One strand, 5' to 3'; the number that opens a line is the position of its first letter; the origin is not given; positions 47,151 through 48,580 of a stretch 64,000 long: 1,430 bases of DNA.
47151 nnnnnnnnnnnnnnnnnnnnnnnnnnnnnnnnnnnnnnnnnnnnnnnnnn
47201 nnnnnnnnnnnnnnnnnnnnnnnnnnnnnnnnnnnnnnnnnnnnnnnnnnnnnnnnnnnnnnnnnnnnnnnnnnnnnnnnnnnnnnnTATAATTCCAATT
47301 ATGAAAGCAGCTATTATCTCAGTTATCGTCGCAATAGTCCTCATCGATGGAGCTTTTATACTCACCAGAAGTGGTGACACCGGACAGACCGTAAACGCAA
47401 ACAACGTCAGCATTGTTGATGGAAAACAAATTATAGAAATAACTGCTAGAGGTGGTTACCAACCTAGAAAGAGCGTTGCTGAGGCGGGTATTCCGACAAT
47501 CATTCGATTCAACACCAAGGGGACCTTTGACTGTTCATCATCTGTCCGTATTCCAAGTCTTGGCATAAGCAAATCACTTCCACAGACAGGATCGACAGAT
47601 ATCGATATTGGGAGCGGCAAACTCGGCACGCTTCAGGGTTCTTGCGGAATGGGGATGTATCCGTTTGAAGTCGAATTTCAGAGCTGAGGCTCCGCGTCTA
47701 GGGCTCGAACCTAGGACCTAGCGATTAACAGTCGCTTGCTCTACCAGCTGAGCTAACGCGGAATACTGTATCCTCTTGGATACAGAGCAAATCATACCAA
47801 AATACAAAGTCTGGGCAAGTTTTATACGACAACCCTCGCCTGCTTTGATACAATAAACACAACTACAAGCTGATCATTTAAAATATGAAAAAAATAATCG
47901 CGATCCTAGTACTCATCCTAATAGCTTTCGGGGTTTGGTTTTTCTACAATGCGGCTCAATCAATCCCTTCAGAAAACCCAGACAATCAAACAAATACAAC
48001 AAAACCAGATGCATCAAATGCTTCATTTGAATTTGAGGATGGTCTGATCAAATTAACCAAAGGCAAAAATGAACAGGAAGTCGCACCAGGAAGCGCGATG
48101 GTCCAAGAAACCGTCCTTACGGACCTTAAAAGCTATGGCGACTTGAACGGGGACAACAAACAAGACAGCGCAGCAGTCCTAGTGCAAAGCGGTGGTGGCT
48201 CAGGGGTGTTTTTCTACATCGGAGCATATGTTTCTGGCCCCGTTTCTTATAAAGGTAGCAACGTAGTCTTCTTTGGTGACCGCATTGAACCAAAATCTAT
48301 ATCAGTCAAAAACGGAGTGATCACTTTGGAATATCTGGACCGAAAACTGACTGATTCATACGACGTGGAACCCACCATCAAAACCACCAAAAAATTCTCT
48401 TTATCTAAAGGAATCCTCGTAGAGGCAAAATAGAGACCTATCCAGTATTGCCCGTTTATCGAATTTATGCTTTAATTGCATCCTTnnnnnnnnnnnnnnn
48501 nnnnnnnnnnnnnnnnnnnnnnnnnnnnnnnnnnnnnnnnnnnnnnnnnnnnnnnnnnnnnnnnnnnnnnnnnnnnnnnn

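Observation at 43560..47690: Copper homeostasis operon csoR-copA-HMA/permease-cupredoxin with a textbook CsoR operator and probable leaderless csoR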

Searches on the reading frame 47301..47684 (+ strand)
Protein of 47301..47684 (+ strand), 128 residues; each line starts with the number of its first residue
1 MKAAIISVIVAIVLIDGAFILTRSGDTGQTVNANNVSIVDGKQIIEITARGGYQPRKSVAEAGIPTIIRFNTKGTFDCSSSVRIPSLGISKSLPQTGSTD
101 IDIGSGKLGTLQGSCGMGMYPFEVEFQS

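Call 7: search_protein_families(library=pfam, proteins=[window:47301-47684:+], max_evalue=0.01)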
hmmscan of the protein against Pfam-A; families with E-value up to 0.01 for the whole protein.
window:47301-47684:+ (128 aa): 1 family
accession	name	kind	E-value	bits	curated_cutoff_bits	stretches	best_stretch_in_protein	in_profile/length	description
PF13473.12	Cupredoxin_1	-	1.5e-08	35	27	1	40-120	18-97/104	Cupredoxin-like domain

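Call 44: search_solved_structures(query=window:47301-47684:+, max_evalue=10, show_alignments=4)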
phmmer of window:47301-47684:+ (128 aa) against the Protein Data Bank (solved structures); distinct sequences matched with E-value up to 10: 8.
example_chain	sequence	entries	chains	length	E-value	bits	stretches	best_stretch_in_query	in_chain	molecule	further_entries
2mry_A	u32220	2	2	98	1.3e-06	31.8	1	40-120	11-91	Uncharacterized protein | CupA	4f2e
4f2f_A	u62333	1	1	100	0.0012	22.2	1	36-120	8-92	Cation-transporting ATPase, E1-E2 family protein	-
3q7y_A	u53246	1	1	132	0.024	18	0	19-42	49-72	De novo designed beta-trefoil architecture with symmetric primary structure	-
4nbw_A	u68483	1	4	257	0.12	15.7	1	30-83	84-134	Short-chain dehydrogenase/reductase SDR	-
4d8h_A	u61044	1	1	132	0.55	13.6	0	19-42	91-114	de novo protein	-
4qks_A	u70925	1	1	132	1.1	12.6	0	19-42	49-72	DE NOVO PROTEIN 6XTRP/PV2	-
4qkr_A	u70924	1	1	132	1.2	12.6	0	19-42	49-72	DE NOVO PROTEIN 6XTYR/PV2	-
3q7w_A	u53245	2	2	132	1.3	12.4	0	19-42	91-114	de novo designed beta-trefoil architecture with symmetric primary structure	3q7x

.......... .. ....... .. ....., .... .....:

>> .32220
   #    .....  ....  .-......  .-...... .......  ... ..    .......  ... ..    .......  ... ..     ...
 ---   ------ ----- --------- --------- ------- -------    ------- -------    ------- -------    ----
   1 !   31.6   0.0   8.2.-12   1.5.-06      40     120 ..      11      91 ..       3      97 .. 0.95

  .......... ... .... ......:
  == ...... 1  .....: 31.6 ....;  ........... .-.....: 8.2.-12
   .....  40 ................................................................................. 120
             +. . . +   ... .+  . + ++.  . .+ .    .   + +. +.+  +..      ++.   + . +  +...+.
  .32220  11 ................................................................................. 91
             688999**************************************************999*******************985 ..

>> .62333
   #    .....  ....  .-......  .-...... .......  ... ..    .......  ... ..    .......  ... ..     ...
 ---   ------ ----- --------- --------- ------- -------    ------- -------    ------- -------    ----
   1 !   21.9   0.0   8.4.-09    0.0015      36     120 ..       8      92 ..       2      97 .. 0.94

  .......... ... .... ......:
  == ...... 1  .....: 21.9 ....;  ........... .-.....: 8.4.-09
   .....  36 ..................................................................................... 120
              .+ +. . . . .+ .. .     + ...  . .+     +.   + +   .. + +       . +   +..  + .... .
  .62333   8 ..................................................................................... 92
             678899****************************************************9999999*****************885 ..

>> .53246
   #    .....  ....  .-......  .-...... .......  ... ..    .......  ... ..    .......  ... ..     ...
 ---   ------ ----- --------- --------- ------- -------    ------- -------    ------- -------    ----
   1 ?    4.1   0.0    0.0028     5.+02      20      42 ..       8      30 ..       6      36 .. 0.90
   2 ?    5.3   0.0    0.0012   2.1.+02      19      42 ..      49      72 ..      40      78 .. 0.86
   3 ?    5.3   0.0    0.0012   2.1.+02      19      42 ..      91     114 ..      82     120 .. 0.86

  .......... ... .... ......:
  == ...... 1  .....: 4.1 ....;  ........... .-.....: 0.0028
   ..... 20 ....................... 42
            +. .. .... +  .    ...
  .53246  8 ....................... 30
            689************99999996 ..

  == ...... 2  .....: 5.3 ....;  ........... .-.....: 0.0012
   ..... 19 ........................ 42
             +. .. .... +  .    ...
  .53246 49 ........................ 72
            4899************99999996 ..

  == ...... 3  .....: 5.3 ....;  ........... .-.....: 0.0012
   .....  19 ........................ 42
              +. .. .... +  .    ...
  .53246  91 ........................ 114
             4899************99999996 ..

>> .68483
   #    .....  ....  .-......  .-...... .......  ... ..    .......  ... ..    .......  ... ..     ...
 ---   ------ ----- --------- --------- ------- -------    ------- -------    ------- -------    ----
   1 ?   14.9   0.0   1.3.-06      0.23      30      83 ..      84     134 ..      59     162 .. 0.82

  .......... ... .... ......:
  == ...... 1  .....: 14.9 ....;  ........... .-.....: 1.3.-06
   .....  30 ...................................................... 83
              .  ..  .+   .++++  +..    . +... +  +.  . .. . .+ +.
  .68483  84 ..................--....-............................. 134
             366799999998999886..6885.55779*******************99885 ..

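Call 46: search_protein_families(library=ncbifam, proteins=[window:47301-47684:+], max_evalue=0.001)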
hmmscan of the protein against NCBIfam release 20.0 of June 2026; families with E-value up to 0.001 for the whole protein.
window:47301-47684:+ (128 aa): 0 families

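Call 66: find_homologous_proteins(query=window:47301-47684:+, max_evalue=0.001)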
Query window:47301-47684:+ (128 aa): 2658 proteins with E <= 0.001 among 2663 candidates; the best 120 are listed.
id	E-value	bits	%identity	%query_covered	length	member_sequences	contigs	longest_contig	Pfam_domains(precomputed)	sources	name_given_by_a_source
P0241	3.3e-75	268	100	100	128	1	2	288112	PF13473.13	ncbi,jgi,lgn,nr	ncbi:MAG: hypothetical protein AB200_01205 [Parcubacteria bacterium C7867-005]|nr:MAG: hypothetical 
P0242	6.2e-71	254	92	100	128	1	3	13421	PF13473.13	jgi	jgi:plastocyanin domain-containing protein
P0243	5.3e-69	248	92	99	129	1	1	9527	PF13473.13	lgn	-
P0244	9.1e-69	247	93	99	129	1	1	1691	PF13473.13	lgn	-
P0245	6.8e-68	244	89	100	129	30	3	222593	PF13473.13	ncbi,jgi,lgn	jgi:plastocyanin domain-containing protein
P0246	4.7e-67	241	88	100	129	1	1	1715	PF13473.13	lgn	-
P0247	5.4e-67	241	88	100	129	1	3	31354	PF13473.13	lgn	-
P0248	7.5e-67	241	88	99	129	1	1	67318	PF13473.13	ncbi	-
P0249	9.2e-67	240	86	100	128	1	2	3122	PF13473.13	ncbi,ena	-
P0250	1.7e-66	240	88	99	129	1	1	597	PF13473.13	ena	-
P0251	1.7e-66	240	88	100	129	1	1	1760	PF13473.13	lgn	-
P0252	3.1e-66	239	87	100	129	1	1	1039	PF13473.13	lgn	-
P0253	3.9e-66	238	86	100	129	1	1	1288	PF13473.13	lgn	-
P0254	4.0e-66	238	88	100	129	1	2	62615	PF13473.13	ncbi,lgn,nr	ncbi:MAG: cupredoxin domain-containing protein [Candidatus Pacebacteria bacterium]|nr:cupredoxin dom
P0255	4.7e-66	238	87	100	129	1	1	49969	PF13473.13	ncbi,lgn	-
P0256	5.7e-66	238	86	100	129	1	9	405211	PF13473.13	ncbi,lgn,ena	-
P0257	1.4e-65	237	86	100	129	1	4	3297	PF13473.13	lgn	-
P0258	1.5e-65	237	86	100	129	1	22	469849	PF13473.13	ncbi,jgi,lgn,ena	jgi:plastocyanin domain-containing protein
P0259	1.5e-65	236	87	100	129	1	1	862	PF13473.13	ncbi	-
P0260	1.8e-65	236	87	100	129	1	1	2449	PF13473.13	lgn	-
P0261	3.4e-65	235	86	100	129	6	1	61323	PF13473.13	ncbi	-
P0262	4.2e-65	235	85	100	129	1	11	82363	PF13473.13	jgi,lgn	jgi:plastocyanin domain-containing protein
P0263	4.3e-65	235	87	100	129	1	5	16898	PF13473.13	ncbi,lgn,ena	-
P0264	5.4e-65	235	85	100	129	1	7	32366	PF13473.13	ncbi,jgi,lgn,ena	jgi:plastocyanin domain-containing protein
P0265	8.3e-65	234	85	100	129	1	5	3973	PF13473.13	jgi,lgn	jgi:plastocyanin domain-containing protein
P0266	8.3e-65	234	86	100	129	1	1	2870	PF13473.13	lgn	-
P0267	9.8e-65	234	86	100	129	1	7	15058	PF13473.13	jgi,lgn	jgi:plastocyanin domain-containing protein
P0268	9.9e-65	234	83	100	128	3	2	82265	PF13473.13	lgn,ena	-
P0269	1.1e-64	234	85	100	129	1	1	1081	PF13473.13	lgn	-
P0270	1.4e-64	233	86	100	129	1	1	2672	PF13473.13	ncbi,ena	-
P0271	1.8e-64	233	87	99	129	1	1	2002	PF13473.13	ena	-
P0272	1.9e-64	233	86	100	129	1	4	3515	PF13473.13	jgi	jgi:plastocyanin domain-containing protein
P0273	2.1e-64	233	84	100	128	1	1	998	PF13473.13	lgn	-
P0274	2.4e-64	233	86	100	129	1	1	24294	PF13473.13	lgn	-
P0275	2.9e-64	232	84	100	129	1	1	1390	PF13473.13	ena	-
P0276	5.0e-64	232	85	100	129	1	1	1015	PF13473.13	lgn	-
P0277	5.8e-64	231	82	100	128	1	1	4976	PF13473.13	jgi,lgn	-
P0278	7.5e-64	231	86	100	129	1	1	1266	PF13473.13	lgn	-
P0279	8.0e-64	231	81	99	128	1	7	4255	PF13473.13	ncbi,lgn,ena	-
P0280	8.4e-64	231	86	99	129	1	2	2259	PF13473.13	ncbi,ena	-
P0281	9.7e-64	231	86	100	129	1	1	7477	PF13473.13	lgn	-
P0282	1.1e-63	230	84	100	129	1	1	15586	PF13473.13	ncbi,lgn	-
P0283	1.3e-63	230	84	100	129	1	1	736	PF13473.13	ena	-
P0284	1.4e-63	230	82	100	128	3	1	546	PF13473.13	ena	-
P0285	2.1e-63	230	85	100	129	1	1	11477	PF13473.13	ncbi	-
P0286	2.8e-63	229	85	100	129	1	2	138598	PF13473.13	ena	-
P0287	3.3e-63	229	84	100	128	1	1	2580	PF13473.13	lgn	-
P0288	4.6e-63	229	85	100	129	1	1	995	PF13473.13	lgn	-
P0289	4.6e-63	229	85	99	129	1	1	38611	PF13473.13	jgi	jgi:plastocyanin domain-containing protein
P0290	4.9e-63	228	85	100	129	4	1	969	PF13473.13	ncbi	-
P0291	5.0e-63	228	81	100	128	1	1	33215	PF13473.13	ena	-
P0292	6.5e-63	228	84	100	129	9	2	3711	PF13473.13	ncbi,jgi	-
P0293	7.0e-63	228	84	100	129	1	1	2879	PF13473.13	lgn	-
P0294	8.3e-63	228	85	99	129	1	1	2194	PF13473.13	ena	-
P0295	9.4e-63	228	83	88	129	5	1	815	PF13473.13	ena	-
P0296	1.2e-62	227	84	100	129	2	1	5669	PF13473.13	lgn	-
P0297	1.3e-62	227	85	100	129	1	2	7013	PF13473.13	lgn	-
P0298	1.3e-62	227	83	100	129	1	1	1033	PF13473.13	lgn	-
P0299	1.4e-62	227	82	100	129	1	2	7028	PF13473.13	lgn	-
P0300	2.4e-62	226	83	100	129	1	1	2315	PF13473.13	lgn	-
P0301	2.7e-62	226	80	100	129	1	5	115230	PF13473.13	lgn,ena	-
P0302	4.3e-62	225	86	86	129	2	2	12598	PF13473.13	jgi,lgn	jgi:plastocyanin domain-containing protein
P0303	4.5e-62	225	85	88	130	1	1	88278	PF13473.13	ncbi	-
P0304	4.7e-62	225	83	100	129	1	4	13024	PF13473.13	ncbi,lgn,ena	-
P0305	5.0e-62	225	85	100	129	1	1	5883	PF13473.13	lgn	-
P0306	5.2e-62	225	83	100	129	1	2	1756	PF13473.13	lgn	-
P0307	6.6e-62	225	83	100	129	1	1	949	PF13473.13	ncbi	-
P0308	7.1e-62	225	82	100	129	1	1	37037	PF13473.13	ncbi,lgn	-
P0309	7.6e-62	225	80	100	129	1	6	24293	PF13473.13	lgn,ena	-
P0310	1.1e-61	224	84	100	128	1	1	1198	PF13473.13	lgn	-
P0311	1.2e-61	224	86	86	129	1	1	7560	PF13473.13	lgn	-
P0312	1.8e-61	223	81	100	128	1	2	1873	PF13473.13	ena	-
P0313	1.8e-61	223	84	88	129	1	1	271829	PF13473.13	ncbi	-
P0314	2.0e-61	223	82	100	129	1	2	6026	PF13473.13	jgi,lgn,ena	-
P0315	2.1e-61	223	81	99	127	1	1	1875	PF13473.13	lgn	-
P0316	2.8e-61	223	78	99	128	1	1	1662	PF13473.13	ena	-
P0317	2.9e-61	223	82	88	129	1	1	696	PF13473.13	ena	-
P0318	3.0e-61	223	83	87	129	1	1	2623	PF13473.13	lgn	-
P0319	3.4e-61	222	83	100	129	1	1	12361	PF13473.13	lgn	-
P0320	3.7e-61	222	78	100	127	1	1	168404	PF13473.13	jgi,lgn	-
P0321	3.7e-61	222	86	93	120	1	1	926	PF13473.13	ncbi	-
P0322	4.7e-61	222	84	99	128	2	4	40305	PF13473.13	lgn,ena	-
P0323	5.9e-61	222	82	100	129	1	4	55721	PF13473.13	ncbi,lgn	-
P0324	7.1e-61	221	81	100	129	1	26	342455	PF13473.13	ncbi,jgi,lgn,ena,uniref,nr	ncbi:MAG: hypothetical protein A3C79_00535 [Candidatus Taylorbacteria bacterium RIFCSPHIGHO2_02_FULL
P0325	7.2e-61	221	83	100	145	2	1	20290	PF13473.13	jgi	jgi:plastocyanin domain-containing protein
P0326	7.3e-61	221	81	100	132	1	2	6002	PF13473.13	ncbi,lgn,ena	-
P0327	7.9e-61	221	85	86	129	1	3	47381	PF13473.13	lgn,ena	-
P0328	1.1e-60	221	82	100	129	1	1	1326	PF13473.13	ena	-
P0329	1.2e-60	221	80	100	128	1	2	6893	PF13473.13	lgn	-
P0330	1.5e-60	220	81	100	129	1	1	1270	PF13473.13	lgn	-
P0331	1.8e-60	220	87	94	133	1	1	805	PF13473.13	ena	-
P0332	1.9e-60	220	81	100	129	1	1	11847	PF13473.13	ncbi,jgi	jgi:plastocyanin domain-containing protein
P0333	1.9e-60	220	80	88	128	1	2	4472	PF13473.13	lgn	-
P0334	2.4e-60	220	79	100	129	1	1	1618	PF13473.13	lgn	-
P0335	2.6e-60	220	81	99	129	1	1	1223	PF13473.13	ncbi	-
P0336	2.8e-60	220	79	100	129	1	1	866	PF13473.13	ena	-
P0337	3.5e-60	219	81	100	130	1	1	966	PF13473.13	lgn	-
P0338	3.5e-60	219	80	98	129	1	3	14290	PF13473.13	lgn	-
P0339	4.5e-60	219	81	100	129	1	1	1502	PF13473.13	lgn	-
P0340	5.0e-60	219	82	88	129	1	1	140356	PF13473.13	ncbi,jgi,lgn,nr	ncbi:MAG TPA: cupredoxin domain-containing protein [Candidatus Paceibacterota bacterium]|nr:cupredox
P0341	5.1e-60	219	80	99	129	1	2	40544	PF13473.13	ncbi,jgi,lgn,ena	ncbi:MAG: cupredoxin domain-containing protein [Candidatus Paceibacterota bacterium]|jgi:plastocyani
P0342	5.5e-60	219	79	100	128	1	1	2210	PF13473.13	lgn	-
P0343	5.9e-60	218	78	100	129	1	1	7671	PF13473.13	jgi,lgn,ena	-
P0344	7.3e-60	218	81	100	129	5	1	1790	PF13473.13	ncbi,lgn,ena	-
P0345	8.1e-60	218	78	100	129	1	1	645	PF13473.13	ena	-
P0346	1.3e-59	217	81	100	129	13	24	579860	PF13473.13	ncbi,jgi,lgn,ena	jgi:plastocyanin domain-containing protein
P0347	1.4e-59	217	78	99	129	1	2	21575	PF13473.13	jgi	jgi:plastocyanin domain-containing protein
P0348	1.6e-59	217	80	99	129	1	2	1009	PF13473.13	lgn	-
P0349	2.7e-59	216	83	88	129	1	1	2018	PF13473.13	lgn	-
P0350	3.5e-59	216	80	99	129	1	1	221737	PF13473.13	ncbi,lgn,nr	ncbi:MAG: cupredoxin domain-containing protein [Candidatus Taylorbacteria bacterium]|nr:cupredoxin d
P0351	3.7e-59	216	79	88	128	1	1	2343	PF13473.13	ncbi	-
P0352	4.0e-59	216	80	100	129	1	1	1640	PF13473.13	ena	-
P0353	4.1e-59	216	82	100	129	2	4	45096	PF13473.13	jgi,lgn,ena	jgi:plastocyanin domain-containing protein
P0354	4.1e-59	216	79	100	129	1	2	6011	PF13473.13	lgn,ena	-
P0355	4.1e-59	216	87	92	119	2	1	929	PF13473.13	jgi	jgi:plastocyanin domain-containing protein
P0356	4.1e-59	216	80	100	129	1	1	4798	PF13473.13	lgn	-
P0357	4.1e-59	216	79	100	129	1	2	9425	PF13473.13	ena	-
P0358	4.8e-59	216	79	100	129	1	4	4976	PF13473.13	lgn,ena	-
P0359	5.2e-59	215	80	87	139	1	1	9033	PF13473.13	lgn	-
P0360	5.2e-59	215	80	99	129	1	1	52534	PF13473.13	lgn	-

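Call 73: predict_structure(alignment_id=A1)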
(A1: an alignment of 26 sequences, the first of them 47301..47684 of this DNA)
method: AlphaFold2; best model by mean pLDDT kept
length: 128 residues; sequences in the alignment: 26
mean_pLDDT: 71.2   pTM: 0.62
mean pLDDT of the five models: 71.2, 70.0, 67.3, 60.9, 60.0
residues with pLDDT >= 90: 24; 70-90: 59; 50-70: 12; < 50: 33
segments of 3 or more residues with pLDDT < 50: 1-33
pLDDT, mean of each block of 10 residues (from residue 1): 39 38 35 63 84 75 90 69 89 86 89 84 89
secondary structure, 60 per line:
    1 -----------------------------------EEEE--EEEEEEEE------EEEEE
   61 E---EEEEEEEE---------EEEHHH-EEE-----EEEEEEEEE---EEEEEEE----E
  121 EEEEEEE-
elements in order: E36-39 E42-49 E56-61 E65-72 E82-84 E89-91 E97-105 E109-115 E120-127

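Call 75: fold_search(model_id=the predicted structure, library=pdb)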
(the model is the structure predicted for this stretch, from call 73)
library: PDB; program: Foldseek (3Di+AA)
matches with E <= 10: 888; with E <= 0.001: 49
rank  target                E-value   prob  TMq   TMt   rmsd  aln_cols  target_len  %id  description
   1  4f2f                  1.3e-06  1.00  0.64  0.81   2.1        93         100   27  Crystal structure of the metal binding domain (MBD) of the Streptococcus pneumoniae D39 Cu(I) exporting P-type ATPase Co (released 2013-01-30)
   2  4f2e                  2.1e-06  1.00  0.64  0.82   2.1        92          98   25  Crystal structure of the Streptococcus pneumoniae D39 copper chaperone CupA with Cu(I) (released 2013-01-30)
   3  1fwx_B                2.2e-04  1.00  0.58  0.14   3.3       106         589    9  CRYSTAL STRUCTURE OF NITROUS OXIDE REDUCTASE FROM P. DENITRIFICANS (released 2001-09-25)
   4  7aq5_A                2.6e-04  1.00  0.55  0.14   3.6       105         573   14  Pseudomonas stutzeri nitrous oxide reductase mutant, H583N (released 2021-01-13)
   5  6y7d_A                2.8e-04  1.00  0.56  0.14   3.5       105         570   17  Pseudomonas stutzeri nitrous oxide reductase mutant, H433A (released 2021-01-27)
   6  7aq2_B                3.3e-04  1.00  0.58  0.14   3.2        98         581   15  Pseudomonas stutzeri nitrous oxide reductase mutant, H583A (released 2021-01-13)
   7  6y71_B                3.5e-04  1.00  0.58  0.14   3.4       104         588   15  Pseudomonas stutzeri nitrous oxide reductase mutant, H130A (released 2021-01-27)
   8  5i5i_A                3.7e-04  1.00  0.53  0.15   4.0       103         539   12  Shewanella denitrificans nitrous oxide reductase, app form (released 2016-03-02)
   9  1fwx_A                3.7e-04  1.00  0.53  0.14   3.9       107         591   11  CRYSTAL STRUCTURE OF NITROUS OXIDE REDUCTASE FROM P. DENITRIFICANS (released 2001-09-25)
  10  2iwf_A                4.0e-04  1.00  0.58  0.14   3.2       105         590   12  Resting form of pink nitrous oxide reductase from Achromobacter Cycloclastes (released 2006-08-16)
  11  4hcf_B                4.0e-04  1.00  0.50  0.64   5.0       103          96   16  Crystal Structure of Uncharacterized Cupredoxin-like Domain Protein Cupredoxin_1 with Copper Bound from Bacillus anthr (released 2012-10-17)
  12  7aq6_A                4.2e-04  1.00  0.57  0.14   3.4       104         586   15  Pseudomonas stutzeri nitrous oxide reductase mutant, H583F (released 2021-01-13)
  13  6rkz_A                4.5e-04  1.00  0.56  0.14   3.5       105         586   17  Recombinant Pseudomonas stutzeri nitrous oxide reductase, form II (released 2019-06-26)
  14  7aq7_A                4.5e-04  1.00  0.56  0.14   3.5       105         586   17  Pseudomonas stutzeri nitrous oxide reductase mutant, H583Y (released 2021-01-13)
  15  1qni_A                4.5e-04  1.00  0.55  0.14   3.8       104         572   14  Crystal Structure of Nitrous Oxide Reductase from Pseudomonas nautica, at 2.4A Resolution (released 2000-10-13)
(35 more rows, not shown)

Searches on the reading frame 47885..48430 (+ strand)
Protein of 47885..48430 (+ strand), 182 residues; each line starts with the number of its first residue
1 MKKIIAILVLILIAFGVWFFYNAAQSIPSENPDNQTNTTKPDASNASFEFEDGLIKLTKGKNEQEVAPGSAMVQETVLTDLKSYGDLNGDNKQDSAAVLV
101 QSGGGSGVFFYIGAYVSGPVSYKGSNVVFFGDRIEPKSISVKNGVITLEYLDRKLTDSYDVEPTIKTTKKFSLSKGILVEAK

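Call 7: search_protein_families(library=pfam, proteins=[window:47885-48430:+], max_evalue=0.01)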
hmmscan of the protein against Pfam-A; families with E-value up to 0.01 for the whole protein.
window:47885-48430:+ (182 aa): 0 families

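Call 33: find_related_loci(query=window:47885-48430:+, collection=metagenome_contigs, flank=10000)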
Query window:47885-48430:+ (182 aa) in metagenome_contigs; peptide patterns used: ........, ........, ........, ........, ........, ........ (x = any residue, [..] = any of these).
119 stretches matched a pattern, but none encodes a relative of the query by tblastn (E <= 1e-3).
